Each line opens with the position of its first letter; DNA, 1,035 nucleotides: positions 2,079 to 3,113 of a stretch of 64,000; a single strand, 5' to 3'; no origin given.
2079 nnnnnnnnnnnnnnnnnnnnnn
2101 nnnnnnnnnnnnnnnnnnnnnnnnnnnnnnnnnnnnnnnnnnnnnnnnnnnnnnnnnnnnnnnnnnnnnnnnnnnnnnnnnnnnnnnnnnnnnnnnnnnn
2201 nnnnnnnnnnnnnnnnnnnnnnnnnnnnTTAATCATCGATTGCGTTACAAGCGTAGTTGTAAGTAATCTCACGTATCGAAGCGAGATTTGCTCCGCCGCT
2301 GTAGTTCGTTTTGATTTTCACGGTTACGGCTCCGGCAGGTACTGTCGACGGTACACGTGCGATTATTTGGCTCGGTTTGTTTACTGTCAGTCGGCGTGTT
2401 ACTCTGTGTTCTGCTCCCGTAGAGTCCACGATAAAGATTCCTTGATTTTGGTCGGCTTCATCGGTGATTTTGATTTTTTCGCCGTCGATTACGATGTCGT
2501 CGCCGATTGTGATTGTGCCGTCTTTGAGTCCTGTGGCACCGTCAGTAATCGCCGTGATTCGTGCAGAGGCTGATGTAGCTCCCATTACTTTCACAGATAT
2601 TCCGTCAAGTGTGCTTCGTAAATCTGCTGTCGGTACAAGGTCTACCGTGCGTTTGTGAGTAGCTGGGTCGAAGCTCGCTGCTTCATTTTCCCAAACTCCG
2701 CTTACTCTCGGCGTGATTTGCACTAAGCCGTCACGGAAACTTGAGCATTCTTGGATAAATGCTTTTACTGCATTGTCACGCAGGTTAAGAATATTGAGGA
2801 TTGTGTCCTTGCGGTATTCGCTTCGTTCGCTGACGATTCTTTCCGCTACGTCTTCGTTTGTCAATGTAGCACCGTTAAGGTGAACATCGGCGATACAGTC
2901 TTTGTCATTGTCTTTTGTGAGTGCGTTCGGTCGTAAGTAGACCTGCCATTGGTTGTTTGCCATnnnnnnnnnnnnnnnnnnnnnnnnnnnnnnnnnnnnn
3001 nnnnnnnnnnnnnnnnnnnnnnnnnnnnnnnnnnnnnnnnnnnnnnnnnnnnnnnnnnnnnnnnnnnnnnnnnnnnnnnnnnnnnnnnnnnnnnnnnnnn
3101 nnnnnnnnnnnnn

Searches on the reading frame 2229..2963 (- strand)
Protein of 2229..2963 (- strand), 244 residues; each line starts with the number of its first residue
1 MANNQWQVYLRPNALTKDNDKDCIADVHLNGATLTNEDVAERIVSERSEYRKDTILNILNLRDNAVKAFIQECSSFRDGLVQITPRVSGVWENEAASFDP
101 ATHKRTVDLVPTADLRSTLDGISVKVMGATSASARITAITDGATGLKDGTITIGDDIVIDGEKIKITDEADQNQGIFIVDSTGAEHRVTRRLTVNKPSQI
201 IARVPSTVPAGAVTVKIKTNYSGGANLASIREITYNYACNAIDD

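Call 11: search_protein_families(library=pfam, proteins=[window:2229-2963:-])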
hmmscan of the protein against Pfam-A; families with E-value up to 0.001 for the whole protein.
window:2229-2963:- (244 aa): 2 families
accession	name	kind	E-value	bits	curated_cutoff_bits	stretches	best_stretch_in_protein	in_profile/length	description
PF14848.11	HU-DNA_bdg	-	6.8e-26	91.2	30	1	6-128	2-123/124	DNA-binding domain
PF14734.12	DUF4469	-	4e-24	84.9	22.6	1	136-232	1-99/101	Domain of unknown function (DUF4469) with IG-like fold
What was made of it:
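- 2229..2963 (-): HU-DNA_bdg + DUF4469 gene downstream of the element. It is not part of the element. The DNA at this position differs in related strains. Pfam (call 11).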

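Call 14: find_encoding_contigs(protein=window:2229-2963:-, flank=3000, max_places=10)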
Protein window:2229-2963:- (244 aa): no gene with exactly this product is on record in the collection.
